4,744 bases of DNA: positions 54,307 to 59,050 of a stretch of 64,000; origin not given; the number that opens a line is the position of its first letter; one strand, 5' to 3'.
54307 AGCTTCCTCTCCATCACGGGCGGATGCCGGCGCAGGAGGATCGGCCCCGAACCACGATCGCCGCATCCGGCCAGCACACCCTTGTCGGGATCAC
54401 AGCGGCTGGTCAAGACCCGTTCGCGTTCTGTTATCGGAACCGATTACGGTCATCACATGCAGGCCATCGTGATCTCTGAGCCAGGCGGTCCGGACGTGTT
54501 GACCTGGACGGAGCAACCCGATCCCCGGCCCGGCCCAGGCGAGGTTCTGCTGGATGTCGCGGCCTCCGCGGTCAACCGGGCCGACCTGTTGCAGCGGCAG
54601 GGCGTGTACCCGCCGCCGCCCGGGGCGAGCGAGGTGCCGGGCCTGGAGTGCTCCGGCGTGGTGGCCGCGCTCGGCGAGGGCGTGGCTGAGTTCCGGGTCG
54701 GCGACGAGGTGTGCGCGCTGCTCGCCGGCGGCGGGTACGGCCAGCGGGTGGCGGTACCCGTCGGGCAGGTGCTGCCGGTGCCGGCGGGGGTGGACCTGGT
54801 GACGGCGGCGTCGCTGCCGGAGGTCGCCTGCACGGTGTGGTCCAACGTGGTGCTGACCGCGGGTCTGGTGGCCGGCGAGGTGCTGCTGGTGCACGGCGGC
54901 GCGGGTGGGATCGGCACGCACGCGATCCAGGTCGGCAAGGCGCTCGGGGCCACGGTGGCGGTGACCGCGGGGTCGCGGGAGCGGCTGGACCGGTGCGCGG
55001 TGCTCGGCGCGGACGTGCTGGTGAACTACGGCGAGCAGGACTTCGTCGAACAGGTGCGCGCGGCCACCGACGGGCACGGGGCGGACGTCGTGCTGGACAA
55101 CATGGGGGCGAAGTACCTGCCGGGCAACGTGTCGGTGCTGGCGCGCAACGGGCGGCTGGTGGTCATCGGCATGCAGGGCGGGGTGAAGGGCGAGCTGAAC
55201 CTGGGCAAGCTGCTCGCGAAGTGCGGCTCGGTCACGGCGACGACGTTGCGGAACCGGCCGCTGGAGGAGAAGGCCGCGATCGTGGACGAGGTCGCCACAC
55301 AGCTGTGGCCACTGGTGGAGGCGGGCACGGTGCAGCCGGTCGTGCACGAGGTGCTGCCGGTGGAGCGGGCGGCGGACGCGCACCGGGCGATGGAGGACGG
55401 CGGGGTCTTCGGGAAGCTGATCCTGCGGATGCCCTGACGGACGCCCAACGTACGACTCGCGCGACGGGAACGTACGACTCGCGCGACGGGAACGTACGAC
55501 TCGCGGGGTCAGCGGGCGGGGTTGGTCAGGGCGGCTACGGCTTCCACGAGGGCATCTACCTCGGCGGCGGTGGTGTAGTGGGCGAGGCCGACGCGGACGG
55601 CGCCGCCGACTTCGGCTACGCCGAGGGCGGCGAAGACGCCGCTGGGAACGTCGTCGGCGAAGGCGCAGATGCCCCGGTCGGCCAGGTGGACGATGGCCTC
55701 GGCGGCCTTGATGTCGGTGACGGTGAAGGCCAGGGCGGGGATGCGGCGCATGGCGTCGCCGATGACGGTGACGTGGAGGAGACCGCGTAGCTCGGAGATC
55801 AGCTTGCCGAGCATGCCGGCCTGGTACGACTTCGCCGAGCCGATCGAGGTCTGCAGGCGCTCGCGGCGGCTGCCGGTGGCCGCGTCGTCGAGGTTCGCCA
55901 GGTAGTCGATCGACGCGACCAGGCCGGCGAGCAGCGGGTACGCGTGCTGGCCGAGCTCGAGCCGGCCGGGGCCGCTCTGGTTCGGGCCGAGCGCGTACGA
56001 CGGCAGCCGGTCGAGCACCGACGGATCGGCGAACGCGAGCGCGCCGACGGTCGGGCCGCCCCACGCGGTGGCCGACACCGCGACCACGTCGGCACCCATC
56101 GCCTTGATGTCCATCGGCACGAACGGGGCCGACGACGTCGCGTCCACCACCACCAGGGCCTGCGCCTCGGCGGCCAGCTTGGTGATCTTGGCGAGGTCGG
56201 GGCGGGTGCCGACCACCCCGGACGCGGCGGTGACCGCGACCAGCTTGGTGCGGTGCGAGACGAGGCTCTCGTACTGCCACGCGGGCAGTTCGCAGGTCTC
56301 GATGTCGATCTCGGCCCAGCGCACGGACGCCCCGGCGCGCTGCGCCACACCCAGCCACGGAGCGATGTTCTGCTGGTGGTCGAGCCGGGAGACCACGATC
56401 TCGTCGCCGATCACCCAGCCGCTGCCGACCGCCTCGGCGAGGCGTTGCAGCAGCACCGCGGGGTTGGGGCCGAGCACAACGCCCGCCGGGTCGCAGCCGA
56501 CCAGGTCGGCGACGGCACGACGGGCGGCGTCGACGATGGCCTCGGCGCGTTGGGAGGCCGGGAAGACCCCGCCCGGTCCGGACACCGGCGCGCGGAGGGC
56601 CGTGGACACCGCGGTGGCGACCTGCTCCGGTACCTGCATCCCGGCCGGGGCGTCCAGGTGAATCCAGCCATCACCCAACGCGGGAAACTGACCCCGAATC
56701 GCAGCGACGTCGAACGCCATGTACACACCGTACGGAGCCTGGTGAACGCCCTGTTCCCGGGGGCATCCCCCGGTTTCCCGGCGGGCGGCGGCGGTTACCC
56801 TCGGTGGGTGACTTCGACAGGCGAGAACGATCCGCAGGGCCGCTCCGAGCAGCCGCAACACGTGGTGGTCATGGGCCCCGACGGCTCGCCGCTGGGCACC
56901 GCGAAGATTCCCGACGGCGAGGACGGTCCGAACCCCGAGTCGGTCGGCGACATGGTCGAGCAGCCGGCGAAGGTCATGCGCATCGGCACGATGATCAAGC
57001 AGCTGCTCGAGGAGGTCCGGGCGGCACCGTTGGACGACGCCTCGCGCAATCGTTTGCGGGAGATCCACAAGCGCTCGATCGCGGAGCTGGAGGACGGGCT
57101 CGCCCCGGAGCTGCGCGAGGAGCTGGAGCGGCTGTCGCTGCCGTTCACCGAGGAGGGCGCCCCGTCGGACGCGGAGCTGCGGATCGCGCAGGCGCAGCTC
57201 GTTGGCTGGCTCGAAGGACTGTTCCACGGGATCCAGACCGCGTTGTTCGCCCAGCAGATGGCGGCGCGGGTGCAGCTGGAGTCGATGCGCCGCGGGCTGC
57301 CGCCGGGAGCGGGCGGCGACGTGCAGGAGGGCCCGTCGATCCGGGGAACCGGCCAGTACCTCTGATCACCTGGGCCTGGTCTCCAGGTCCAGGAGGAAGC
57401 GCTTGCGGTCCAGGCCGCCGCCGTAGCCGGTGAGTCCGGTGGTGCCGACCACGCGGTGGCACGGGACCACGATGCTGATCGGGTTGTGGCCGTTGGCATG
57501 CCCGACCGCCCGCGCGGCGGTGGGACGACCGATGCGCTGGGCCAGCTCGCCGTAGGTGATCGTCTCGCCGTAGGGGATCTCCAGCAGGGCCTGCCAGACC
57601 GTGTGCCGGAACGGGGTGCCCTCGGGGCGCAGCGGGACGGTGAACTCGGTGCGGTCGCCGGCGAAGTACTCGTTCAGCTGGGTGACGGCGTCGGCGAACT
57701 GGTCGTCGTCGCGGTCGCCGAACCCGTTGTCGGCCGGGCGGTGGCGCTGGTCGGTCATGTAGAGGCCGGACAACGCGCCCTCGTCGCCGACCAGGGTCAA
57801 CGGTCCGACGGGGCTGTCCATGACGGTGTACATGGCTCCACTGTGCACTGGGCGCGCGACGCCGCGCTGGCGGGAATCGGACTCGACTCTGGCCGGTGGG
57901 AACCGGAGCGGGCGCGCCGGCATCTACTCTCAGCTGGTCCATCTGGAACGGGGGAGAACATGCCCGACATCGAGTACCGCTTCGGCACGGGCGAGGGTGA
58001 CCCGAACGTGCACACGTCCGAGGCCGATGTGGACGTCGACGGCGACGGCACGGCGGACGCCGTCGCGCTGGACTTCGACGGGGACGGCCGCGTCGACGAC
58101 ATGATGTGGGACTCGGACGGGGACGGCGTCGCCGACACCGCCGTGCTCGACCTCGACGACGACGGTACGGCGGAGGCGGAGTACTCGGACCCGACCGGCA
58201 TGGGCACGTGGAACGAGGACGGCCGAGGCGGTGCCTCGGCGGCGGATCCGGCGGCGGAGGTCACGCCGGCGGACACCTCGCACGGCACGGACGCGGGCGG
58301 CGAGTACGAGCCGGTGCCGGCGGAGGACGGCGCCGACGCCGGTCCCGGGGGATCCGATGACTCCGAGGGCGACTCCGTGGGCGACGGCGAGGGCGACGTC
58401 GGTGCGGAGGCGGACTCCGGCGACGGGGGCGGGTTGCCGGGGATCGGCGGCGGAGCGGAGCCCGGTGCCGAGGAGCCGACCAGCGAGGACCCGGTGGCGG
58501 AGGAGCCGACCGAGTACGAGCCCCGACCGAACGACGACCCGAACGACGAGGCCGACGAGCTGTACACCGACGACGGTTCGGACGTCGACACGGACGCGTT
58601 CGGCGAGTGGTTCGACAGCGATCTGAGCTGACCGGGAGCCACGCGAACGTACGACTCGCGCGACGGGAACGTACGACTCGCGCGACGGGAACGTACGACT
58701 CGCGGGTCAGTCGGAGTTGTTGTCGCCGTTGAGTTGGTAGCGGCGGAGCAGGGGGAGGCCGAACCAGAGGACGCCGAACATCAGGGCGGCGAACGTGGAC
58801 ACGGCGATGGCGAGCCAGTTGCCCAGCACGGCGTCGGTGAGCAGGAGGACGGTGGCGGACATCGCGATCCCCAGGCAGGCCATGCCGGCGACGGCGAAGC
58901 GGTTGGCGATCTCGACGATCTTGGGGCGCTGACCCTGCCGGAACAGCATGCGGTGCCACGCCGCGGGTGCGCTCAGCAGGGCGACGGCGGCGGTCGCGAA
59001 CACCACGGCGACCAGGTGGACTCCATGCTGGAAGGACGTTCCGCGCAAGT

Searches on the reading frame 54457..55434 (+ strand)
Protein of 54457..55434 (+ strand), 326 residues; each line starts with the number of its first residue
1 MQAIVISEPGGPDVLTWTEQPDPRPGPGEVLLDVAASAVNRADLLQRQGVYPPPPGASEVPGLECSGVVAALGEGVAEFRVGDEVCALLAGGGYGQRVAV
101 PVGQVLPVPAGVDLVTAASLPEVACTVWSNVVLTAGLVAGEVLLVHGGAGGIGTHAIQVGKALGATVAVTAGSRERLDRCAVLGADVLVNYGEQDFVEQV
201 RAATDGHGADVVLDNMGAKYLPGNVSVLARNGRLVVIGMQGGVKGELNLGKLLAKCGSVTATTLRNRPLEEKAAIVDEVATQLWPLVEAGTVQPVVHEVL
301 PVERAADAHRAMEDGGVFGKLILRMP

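Call 74: search_protein_families(library=pfam, proteins=[window:54457-55434:+], max_evalue=0.001)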
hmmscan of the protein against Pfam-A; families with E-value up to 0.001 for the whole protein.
seq(326 aa): 3 families
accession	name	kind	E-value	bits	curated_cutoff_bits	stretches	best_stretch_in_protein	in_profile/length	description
PF00107.32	ADH_zinc_N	-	9.4e-26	90.7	31.8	1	151-271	1-120/129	Zinc-binding dehydrogenase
PF13602.12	ADH_zinc_N_2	-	8.8e-25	88.6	27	1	183-323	1-134/134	Zinc-binding dehydrogenase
PF08240.17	ADH_N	-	1.3e-14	54.8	23.5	1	26-109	1-103/104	Alcohol dehydrogenase GroES-like domain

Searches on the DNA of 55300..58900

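Call 80: search_rna_families(source=window, start=55300, end=58900, threshold=evalue, max_evalue=1)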
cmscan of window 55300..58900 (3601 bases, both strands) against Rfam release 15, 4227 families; matches with E-value up to 1: 0.
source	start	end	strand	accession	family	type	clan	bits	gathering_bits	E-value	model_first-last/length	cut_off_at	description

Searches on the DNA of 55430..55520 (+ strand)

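Call 44: search_dna_similar(query=window:55430-55520:+, collection=plasmids, mode=distant, max_evalue=0.001, max_rows=30)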
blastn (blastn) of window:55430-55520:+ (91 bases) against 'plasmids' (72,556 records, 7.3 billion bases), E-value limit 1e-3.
No match.

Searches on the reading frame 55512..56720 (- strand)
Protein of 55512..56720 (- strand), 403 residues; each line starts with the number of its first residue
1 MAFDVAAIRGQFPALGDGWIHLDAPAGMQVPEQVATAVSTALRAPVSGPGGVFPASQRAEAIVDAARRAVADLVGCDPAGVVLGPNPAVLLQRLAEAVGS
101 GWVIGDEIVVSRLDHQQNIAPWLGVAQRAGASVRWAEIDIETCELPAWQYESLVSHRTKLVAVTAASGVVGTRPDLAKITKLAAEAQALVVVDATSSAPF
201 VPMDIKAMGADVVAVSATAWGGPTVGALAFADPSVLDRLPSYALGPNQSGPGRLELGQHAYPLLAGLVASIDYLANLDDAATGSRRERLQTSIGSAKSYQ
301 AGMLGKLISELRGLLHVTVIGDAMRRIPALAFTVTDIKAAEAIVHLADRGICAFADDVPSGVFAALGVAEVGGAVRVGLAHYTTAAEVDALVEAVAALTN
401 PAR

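Call 13: find_homologous_proteins(query=window:55512-56720:-)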
Query seq(403 aa) (403 aa): 5985 proteins with E <= 0.001 among 8000 candidates; the best 120 are listed.
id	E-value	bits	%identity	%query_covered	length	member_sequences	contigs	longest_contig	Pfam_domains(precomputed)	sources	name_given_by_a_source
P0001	2.5e-241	819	96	100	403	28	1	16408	PF00266.26,PF01053.27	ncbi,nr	ncbi:MAG TPA: cysteine desulfurase-like protein [Actinophytocola sp.]|nr:cysteine desulfurase-like p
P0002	1.5e-236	803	94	100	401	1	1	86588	PF00266.26,PF01053.27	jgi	jgi:cysteine desulfurase family protein (TIGR01976 family)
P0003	5.5e-235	798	93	99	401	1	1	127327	PF00266.26,PF01053.27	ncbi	ncbi:cysteine desulfurase-like protein [Actinophytocola sediminis]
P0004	2.3e-233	792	91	100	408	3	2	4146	PF00266.26,PF01053.27,PF01041.24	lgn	-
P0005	2.9e-231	785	90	99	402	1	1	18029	PF00266.26,PF01053.27,PF01041.24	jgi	jgi:cysteine desulfurase family protein (TIGR01976 family)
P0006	7.3e-231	784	89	100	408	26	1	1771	PF00266.26,PF01053.27,PF01041.24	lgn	-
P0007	7.4e-231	784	90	100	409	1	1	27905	PF00266.26,PF01053.27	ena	-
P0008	1.1e-230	784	90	99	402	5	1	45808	PF00266.26,PF01053.27,PF01041.24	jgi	-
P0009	1.8e-230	783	92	99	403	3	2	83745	PF00266.26,PF01053.27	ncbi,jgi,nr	ncbi:MAG TPA: cysteine desulfurase-like protein [Actinophytocola sp.]|jgi:cysteine desulfurase|nr:cy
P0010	2.6e-230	782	90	99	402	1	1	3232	PF00266.26,PF01053.27,PF01041.24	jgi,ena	-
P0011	4.7e-230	782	90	99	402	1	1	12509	PF00266.26,PF01053.27,PF01041.24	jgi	jgi:cysteine desulfurase family protein (TIGR01976 family)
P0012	7.4e-230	781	91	99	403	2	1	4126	PF00266.26,PF01053.27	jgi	jgi:cysteine desulfurase family protein (TIGR01976 family)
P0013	1.7e-229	780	90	99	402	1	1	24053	PF00266.26,PF01053.27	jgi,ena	-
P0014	2.3e-229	779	90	99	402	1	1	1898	PF00266.26,PF01053.27,PF01041.24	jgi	jgi:cysteine desulfurase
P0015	7.3e-229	778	90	99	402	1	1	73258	PF00266.26,PF01053.27,PF01041.24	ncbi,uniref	ncbi:cysteine desulfurase-like protein [Actinophytocola sp.]|uniref:cysteine desulfurase-like protei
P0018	1.3e-228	777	91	100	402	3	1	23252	PF00266.26,PF01053.27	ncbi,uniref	ncbi:cysteine desulfurase-like protein [Actinophytocola sp.]|uniref:cysteine desulfurase-like protei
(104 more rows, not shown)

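Call 14: find_encoding_contigs(protein=P0001, flank=10000, max_places=3)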
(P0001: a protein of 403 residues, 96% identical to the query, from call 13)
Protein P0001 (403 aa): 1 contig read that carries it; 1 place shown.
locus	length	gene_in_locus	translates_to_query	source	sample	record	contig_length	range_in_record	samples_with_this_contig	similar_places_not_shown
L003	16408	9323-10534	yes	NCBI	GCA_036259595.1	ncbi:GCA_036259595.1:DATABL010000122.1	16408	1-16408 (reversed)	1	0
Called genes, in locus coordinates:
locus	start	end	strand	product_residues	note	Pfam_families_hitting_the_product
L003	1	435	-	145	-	PF01207:Dus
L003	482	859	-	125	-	-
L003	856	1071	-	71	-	-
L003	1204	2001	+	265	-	-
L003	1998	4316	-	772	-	PF00069:Pkinase, PF07714:PK_Tyr_Ser-Thr, PF03109:ABC1 (weak)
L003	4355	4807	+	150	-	-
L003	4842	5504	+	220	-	PF00440:TetR_N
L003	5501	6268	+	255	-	PF06889:DUF1266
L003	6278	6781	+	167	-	PF19853:DUF6328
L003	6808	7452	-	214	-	-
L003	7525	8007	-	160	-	-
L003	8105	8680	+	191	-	PF02870:Methyltransf_1N, PF01035:DNA_binding_1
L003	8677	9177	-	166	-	PF10759:BPA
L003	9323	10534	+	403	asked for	PF00266:Aminotran_5, PF01053:Cys_Met_Meta_PP (weak)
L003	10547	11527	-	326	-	PF08240:ADH_N, PF00107:ADH_zinc_N, PF13602:ADH_zinc_N_2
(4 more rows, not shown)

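Call 15: find_encoding_contigs(protein=P0002, flank=10000, max_places=3)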
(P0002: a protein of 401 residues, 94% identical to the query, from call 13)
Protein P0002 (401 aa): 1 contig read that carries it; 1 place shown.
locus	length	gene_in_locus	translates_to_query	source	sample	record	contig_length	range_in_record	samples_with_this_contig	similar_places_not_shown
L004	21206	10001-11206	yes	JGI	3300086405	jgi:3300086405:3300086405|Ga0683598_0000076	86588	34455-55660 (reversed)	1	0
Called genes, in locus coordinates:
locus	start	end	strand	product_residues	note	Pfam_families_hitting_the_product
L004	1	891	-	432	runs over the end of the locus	-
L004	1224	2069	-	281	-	PF00990:GGDEF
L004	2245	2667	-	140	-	-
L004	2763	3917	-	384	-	PF01207:Dus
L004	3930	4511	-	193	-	PF00440:TetR_N, PF16859:TetR_C_11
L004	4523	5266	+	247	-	PF00440:TetR_N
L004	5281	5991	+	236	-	PF06889:DUF1266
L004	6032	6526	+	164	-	PF19853:DUF6328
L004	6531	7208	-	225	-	-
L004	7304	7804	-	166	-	-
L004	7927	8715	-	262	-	PF13714:PEP_mutase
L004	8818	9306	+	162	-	PF02870:Methyltransf_1N, PF01035:DNA_binding_1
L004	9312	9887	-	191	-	PF10759:BPA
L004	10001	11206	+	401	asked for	PF00266:Aminotran_5, PF01053:Cys_Met_Meta_PP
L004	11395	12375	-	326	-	PF08240:ADH_N, PF00107:ADH_zinc_N, PF13602:ADH_zinc_N_2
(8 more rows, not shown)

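Call 16: find_encoding_contigs(protein=P0003, flank=10000, max_places=3)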
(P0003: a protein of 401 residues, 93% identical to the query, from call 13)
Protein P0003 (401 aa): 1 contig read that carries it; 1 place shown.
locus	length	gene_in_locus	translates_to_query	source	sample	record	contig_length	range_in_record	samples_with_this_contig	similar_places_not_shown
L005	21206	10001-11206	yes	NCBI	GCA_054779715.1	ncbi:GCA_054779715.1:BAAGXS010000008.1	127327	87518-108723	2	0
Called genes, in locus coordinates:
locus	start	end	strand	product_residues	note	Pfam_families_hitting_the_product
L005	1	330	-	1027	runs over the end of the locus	PF03816:LytR_cpsA_psr, PF13399:LytR_C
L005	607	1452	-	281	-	PF00990:GGDEF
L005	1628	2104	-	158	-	-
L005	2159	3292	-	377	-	PF01207:Dus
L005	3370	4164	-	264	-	-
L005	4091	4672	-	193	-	PF00440:TetR_N, PF16859:TetR_C_11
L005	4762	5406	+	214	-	PF00440:TetR_N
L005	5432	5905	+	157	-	-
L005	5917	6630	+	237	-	PF06889:DUF1266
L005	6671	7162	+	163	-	PF19853:DUF6328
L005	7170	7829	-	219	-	-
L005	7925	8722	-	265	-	PF13714:PEP_mutase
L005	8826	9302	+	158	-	PF02870:Methyltransf_1N, PF01035:DNA_binding_1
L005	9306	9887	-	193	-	PF10759:BPA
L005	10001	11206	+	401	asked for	PF00266:Aminotran_5, PF01053:Cys_Met_Meta_PP (weak)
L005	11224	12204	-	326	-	PF08240:ADH_N, PF00107:ADH_zinc_N, PF13602:ADH_zinc_N_2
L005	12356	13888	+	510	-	PF02225:PA, PF04389:Peptidase_M28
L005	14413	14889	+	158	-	PF01047:MarR (weak), PF12802:MarR_2 (weak)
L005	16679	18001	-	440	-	PF14659:Phage_int_SAM_3, PF00589:Phage_integrase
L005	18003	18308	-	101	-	PF12728:HTH_17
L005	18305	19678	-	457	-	PF12307:DUF3631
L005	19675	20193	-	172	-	-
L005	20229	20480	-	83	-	-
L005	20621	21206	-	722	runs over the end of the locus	-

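Call 27: find_encoding_contigs(protein=P0009, flank=10000, max_places=3)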
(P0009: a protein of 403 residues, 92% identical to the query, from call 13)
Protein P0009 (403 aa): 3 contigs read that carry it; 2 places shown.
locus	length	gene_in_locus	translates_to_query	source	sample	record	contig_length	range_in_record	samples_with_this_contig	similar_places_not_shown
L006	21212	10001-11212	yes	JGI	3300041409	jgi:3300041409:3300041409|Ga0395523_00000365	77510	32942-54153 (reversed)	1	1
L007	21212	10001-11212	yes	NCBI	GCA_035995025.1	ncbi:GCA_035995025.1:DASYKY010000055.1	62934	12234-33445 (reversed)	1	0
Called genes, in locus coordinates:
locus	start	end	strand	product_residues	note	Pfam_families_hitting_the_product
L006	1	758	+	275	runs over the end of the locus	-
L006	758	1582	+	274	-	-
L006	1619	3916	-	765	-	PF00069:Pkinase, PF03109:ABC1 (faint), PF07714:PK_Tyr_Ser-Thr, PF01636:APH (weak)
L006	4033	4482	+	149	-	-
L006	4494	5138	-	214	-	-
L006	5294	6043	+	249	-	PF02575:YbaB_DNA_bd (weak)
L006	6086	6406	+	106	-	-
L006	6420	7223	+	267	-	-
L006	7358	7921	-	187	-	-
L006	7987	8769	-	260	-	PF13714:PEP_mutase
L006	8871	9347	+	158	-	PF02870:Methyltransf_1N, PF01035:DNA_binding_1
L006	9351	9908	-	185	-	PF10759:BPA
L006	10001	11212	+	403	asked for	PF00266:Aminotran_5, PF01053:Cys_Met_Meta_PP (weak)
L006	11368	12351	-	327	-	PF08240:ADH_N, PF00107:ADH_zinc_N, PF13602:ADH_zinc_N_2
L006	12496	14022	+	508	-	PF02225:PA, PF04389:Peptidase_M28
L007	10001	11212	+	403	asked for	PF00266:Aminotran_5, PF01053:Cys_Met_Meta_PP (weak)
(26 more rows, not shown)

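Call 28: find_encoding_contigs(protein=P0015, flank=10000, max_places=3)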
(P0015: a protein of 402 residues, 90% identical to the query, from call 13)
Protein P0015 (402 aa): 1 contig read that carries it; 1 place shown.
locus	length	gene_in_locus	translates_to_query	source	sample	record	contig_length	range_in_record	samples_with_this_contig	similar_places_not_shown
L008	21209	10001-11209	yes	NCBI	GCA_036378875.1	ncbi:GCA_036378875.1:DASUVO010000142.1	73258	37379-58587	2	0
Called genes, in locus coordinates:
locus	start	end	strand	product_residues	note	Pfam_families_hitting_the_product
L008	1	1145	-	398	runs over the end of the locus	PF05977:MFS_3, PF07690:MFS_1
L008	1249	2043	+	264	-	-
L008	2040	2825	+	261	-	-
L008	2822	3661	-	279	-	PF00069:Pkinase, PF07714:PK_Tyr_Ser-Thr, PF03109:ABC1 (weak)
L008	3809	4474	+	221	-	PF00440:TetR_N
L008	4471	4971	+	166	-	-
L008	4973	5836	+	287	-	PF06889:DUF1266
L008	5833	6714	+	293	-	-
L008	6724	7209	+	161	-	PF19853:DUF6328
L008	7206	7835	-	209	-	-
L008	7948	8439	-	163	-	-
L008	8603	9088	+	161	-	PF02870:Methyltransf_1N, PF01035:DNA_binding_1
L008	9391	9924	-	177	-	PF10759:BPA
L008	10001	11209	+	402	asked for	PF00266:Aminotran_5, PF01041:DegT_DnrJ_EryC1 (faint), PF01053:Cys_Met_Meta_PP (weak)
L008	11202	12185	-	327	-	PF08240:ADH_N, PF00107:ADH_zinc_N, PF13602:ADH_zinc_N_2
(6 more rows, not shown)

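Call 29: find_encoding_contigs(protein=P0018, flank=10000, max_places=3)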
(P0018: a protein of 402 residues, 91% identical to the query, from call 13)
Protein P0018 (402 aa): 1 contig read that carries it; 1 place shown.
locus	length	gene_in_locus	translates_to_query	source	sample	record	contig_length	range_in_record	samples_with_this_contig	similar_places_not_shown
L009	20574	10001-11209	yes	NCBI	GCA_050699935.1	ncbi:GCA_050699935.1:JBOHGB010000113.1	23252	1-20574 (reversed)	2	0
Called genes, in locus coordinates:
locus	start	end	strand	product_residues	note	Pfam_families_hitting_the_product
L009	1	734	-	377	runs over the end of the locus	PF01207:Dus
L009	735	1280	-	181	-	PF13302:Acetyltransf_3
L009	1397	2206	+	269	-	-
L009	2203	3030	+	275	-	-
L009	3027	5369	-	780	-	PF00069:Pkinase, PF07714:PK_Tyr_Ser-Thr, PF03109:ABC1 (weak)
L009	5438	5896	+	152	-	-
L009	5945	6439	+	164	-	PF19853:DUF6328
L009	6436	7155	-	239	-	-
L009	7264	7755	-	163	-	-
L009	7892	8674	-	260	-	PF13714:PEP_mutase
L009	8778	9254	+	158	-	PF02870:Methyltransf_1N, PF01035:DNA_binding_1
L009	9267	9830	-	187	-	PF10759:BPA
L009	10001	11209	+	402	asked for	PF00266:Aminotran_5, PF01053:Cys_Met_Meta_PP (weak)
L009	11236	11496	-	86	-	-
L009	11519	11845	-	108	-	-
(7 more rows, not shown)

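Call 74: search_protein_families(library=pfam, proteins=[window:55512-56720:-], max_evalue=0.001)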
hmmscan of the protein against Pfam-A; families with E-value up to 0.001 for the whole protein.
seq(403 aa): 3 families
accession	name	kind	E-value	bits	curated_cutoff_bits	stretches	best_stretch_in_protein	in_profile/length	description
PF00266.25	Aminotran_5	-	3.6e-37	128.7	21.5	1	20-391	1-371/371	Aminotransferase class-V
PF01053.26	Cys_Met_Meta_PP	-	1.2e-07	31.1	27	1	149-220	129-199/381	Cys/Met metabolism PLP-dependent enzyme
PF01041.23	DegT_DnrJ_EryC1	-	0.00057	19.7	19.8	1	124-197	79-149/360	DegT/DnrJ/EryC1/StrS aminotransferase family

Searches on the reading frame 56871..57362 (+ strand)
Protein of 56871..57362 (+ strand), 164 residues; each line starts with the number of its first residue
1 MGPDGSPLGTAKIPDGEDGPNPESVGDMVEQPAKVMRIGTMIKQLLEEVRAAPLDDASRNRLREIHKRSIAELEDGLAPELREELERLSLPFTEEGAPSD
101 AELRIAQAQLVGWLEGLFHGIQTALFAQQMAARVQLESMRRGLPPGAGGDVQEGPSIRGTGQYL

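Call 74: search_protein_families(library=pfam, proteins=[window:56871-57362:+], max_evalue=0.001)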
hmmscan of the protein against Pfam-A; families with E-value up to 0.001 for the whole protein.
seq(164 aa): 1 family
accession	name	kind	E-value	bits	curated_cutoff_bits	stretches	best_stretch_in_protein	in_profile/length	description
PF10759.14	BPA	-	1.2e-78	262.7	29.5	1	17-152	7-142/161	Bacterial proteasome activator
